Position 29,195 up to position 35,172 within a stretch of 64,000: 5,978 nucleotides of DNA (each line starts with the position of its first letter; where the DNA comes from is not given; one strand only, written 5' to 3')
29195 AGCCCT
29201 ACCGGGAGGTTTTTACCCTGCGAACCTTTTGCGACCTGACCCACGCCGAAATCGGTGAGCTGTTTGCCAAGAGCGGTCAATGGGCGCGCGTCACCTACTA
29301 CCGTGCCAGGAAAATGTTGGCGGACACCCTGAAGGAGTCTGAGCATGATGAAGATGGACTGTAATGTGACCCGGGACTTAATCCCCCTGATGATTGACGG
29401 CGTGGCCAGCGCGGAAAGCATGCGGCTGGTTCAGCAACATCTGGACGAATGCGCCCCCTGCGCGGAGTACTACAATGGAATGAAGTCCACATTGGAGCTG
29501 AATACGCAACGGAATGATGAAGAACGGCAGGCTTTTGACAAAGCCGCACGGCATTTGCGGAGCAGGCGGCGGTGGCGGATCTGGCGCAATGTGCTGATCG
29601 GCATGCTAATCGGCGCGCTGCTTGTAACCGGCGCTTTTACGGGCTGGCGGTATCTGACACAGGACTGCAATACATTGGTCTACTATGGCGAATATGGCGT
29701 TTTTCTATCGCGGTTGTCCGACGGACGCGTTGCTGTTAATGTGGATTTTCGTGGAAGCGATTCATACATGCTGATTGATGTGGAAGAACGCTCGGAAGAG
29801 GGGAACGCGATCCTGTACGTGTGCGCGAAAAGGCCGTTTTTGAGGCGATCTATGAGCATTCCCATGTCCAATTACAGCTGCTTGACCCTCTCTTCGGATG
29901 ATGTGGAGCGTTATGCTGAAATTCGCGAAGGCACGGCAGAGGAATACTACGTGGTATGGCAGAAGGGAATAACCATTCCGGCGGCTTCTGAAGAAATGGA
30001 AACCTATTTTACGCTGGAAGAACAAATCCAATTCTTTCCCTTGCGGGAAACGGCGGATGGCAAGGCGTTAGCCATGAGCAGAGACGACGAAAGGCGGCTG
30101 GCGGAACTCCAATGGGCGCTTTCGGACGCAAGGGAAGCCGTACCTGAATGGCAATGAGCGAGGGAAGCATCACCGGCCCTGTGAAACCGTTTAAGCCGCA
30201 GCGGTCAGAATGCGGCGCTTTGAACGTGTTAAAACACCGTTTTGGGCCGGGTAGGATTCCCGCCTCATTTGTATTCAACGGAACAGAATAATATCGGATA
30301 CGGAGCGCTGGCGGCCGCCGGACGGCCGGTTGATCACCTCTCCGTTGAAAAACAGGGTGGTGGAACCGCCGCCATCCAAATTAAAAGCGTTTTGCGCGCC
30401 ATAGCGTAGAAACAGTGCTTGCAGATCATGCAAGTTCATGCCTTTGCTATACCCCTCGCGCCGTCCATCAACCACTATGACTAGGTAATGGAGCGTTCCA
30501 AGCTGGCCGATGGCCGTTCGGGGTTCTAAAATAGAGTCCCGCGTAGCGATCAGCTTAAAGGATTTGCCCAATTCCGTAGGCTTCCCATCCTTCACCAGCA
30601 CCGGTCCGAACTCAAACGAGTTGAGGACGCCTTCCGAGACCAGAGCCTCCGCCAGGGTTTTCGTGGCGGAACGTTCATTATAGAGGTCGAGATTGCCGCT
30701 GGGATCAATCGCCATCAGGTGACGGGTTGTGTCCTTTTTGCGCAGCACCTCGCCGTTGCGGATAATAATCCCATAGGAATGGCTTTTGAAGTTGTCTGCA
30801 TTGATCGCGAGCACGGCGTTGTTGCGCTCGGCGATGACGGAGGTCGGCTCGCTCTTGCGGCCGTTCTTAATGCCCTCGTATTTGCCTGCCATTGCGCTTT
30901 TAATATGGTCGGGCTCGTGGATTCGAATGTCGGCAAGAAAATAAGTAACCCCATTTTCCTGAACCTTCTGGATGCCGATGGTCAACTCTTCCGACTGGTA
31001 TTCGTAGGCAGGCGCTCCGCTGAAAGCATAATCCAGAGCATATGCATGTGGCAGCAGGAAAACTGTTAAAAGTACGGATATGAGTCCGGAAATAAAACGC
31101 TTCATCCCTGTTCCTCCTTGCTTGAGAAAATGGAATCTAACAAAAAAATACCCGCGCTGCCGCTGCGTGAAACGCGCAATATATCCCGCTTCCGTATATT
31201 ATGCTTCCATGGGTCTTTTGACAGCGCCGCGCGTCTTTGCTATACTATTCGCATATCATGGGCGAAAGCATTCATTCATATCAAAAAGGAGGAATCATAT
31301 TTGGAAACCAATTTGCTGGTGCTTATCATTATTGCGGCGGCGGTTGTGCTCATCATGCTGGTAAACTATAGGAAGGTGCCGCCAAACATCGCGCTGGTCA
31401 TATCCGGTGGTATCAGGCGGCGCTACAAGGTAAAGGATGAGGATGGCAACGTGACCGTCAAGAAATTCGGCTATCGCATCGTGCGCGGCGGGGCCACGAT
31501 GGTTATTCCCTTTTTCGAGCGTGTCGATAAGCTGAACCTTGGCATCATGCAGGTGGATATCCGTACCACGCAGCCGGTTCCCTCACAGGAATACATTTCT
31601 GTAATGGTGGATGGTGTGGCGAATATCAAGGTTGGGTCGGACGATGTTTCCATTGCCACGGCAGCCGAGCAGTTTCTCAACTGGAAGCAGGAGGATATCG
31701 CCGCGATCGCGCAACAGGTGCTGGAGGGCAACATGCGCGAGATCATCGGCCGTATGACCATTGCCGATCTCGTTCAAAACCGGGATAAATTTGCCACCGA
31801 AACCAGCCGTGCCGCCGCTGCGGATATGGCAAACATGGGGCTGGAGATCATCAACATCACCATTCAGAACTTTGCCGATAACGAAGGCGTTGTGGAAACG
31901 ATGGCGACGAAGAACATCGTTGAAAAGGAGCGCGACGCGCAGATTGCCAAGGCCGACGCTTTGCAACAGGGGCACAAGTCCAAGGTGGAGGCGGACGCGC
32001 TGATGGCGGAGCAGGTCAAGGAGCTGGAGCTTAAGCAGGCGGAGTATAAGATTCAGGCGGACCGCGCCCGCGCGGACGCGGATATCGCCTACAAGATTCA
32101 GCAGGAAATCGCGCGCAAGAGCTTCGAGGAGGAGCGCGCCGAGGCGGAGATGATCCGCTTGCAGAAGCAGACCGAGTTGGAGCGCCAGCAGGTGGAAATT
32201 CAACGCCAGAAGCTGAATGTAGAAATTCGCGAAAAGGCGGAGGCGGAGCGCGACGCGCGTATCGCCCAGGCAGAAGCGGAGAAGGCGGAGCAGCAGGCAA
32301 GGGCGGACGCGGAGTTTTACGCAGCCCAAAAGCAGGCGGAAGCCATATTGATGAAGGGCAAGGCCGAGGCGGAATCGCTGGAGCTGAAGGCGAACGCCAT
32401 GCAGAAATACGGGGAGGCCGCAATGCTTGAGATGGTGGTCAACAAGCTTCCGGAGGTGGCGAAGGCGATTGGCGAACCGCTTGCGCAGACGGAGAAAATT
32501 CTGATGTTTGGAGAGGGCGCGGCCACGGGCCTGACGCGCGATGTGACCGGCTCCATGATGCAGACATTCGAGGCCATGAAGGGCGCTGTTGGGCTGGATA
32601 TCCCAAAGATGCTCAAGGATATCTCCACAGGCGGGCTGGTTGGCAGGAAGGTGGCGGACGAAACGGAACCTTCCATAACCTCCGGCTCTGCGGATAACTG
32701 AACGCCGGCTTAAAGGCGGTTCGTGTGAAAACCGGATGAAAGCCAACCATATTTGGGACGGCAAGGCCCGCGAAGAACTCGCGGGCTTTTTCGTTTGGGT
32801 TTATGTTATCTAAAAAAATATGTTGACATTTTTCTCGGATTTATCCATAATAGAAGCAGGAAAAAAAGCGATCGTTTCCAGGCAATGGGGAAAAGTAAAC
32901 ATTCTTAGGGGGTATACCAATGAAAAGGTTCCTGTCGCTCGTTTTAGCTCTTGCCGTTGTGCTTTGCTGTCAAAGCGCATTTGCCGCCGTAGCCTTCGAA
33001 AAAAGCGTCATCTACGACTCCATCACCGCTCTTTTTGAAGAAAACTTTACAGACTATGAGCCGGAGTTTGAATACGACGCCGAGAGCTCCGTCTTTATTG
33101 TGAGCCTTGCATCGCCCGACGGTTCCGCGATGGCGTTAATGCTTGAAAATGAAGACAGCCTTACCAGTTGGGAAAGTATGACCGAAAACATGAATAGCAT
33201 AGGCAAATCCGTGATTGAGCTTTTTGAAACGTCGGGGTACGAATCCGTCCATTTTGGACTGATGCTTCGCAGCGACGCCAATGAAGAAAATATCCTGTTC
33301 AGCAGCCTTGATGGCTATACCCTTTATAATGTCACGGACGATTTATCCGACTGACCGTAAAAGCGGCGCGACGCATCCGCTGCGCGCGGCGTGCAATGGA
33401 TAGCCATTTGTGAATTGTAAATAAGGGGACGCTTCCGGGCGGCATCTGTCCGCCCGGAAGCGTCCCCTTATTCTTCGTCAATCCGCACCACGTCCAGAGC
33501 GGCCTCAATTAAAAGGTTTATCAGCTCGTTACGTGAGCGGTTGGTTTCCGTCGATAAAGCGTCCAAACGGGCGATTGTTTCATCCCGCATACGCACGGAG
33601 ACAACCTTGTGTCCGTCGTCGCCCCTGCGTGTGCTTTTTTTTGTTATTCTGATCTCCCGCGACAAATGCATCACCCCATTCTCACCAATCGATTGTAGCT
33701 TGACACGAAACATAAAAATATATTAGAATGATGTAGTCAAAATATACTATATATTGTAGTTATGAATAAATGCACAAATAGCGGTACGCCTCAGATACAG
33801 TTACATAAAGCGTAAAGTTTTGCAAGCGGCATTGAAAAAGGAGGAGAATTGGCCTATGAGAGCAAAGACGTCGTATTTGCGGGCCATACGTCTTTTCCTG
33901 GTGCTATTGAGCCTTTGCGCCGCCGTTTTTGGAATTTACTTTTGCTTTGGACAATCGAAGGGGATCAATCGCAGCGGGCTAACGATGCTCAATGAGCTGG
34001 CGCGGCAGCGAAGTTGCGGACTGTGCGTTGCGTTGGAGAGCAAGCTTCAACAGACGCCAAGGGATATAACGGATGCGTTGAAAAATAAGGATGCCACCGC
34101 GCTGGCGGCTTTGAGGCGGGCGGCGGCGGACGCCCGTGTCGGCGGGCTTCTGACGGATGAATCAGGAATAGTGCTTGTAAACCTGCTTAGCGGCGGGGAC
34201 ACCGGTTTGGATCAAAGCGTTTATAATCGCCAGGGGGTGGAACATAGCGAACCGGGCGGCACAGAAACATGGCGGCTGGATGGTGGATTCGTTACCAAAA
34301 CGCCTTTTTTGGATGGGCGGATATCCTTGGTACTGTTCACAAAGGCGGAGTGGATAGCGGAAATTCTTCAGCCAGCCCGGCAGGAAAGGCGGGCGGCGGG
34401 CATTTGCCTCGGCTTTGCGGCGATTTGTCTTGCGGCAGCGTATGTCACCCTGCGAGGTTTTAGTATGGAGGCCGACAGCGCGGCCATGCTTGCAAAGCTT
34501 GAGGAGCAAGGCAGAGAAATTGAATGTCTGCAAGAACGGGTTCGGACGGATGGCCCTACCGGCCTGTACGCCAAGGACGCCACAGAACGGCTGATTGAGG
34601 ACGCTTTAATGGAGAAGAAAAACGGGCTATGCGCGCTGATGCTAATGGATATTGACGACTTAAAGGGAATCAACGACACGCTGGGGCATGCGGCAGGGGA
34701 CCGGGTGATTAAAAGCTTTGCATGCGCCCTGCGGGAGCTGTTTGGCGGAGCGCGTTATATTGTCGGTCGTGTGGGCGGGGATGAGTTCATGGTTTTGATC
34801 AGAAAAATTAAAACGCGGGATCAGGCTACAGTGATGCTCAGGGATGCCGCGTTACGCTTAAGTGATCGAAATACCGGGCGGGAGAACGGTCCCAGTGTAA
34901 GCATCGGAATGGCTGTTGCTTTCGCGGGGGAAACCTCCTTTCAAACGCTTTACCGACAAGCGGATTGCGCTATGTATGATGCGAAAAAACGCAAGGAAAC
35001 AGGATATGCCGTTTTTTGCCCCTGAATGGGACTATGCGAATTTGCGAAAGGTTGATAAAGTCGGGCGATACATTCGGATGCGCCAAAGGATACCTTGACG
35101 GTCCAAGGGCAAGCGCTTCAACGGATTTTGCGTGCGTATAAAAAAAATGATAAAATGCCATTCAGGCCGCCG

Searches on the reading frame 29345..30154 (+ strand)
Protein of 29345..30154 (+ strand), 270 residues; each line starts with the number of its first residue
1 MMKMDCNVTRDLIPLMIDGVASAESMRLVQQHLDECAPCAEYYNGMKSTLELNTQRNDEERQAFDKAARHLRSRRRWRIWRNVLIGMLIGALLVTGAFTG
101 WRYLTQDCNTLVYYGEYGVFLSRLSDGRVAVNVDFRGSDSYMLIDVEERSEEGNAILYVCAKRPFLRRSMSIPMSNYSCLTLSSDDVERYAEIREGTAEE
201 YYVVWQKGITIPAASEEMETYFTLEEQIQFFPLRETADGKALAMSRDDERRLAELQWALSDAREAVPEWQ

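Call 56: search_protein_families(library=pfam, proteins=[window:29345-30154:+], max_evalue=0.001)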
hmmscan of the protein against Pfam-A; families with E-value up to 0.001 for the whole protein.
window:29345-30154:+ (270 aa): 1 family
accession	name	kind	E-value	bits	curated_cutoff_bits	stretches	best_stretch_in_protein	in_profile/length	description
PF13490.11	zf-HC2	-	2.4e-08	34.3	22.2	1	6-40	1-35/35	Putative zinc-finger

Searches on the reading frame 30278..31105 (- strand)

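Call 56: search_protein_families(library=pfam, proteins=[window:30278-31105:-], max_evalue=0.001)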
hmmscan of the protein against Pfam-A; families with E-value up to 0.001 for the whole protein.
window:30278-31105:- (276 aa): 1 family
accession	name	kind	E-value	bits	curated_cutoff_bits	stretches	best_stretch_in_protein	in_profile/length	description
PF09992.14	NAGPA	-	6.8e-37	127.7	25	1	95-275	1-168/169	Phosphodiester glycosidase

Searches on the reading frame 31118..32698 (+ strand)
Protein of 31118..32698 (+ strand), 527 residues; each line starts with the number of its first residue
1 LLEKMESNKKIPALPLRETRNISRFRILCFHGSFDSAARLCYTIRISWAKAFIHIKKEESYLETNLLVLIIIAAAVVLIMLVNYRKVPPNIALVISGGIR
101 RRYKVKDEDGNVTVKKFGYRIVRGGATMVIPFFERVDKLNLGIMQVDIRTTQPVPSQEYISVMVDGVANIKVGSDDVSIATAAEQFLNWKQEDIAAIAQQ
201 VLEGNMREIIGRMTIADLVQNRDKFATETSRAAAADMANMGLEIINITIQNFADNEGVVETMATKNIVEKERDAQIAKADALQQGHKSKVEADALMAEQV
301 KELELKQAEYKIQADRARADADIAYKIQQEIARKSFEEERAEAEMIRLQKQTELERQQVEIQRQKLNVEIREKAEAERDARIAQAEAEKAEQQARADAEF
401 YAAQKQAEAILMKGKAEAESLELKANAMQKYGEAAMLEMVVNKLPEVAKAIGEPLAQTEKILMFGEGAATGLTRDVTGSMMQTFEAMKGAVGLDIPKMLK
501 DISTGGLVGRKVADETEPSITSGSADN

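Call 56: search_protein_families(library=pfam, proteins=[window:31118-32698:+], max_evalue=0.001)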
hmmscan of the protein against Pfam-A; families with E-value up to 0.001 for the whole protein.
window:31118-32698:+ (527 aa): 2 families
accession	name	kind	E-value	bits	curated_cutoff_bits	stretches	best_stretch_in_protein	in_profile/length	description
PF01145.31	Band_7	-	8.9e-25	88.2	23.6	1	111-281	19-174/176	SPFH domain / Band 7 family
PF15975.10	Flot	-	0.0004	20.9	27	1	396-476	2-87/124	Flotillin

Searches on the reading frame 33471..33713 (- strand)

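Call 57: search_protein_families(library=pfam, proteins=[window:33471-33713:-], max_evalue=0.001)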
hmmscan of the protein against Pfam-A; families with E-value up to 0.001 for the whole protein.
window:33471-33713:- (81 aa): 1 family
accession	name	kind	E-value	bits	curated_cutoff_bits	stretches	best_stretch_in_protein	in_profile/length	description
PF01402.27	RHH_1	-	2.9e-05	24.3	20.5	1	38-73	2-37/39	Ribbon-helix-helix protein, copG family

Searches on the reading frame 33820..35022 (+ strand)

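Call 57: search_protein_families(library=pfam, proteins=[window:33820-35022:+], max_evalue=0.001)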
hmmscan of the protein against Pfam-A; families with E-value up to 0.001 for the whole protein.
window:33820-35022:+ (401 aa): 1 family
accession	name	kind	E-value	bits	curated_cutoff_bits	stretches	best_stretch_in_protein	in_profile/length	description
PF00990.26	GGDEF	-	7.6e-29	101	23.8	1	243-392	3-158/161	Diguanylate cyclase, GGDEF domain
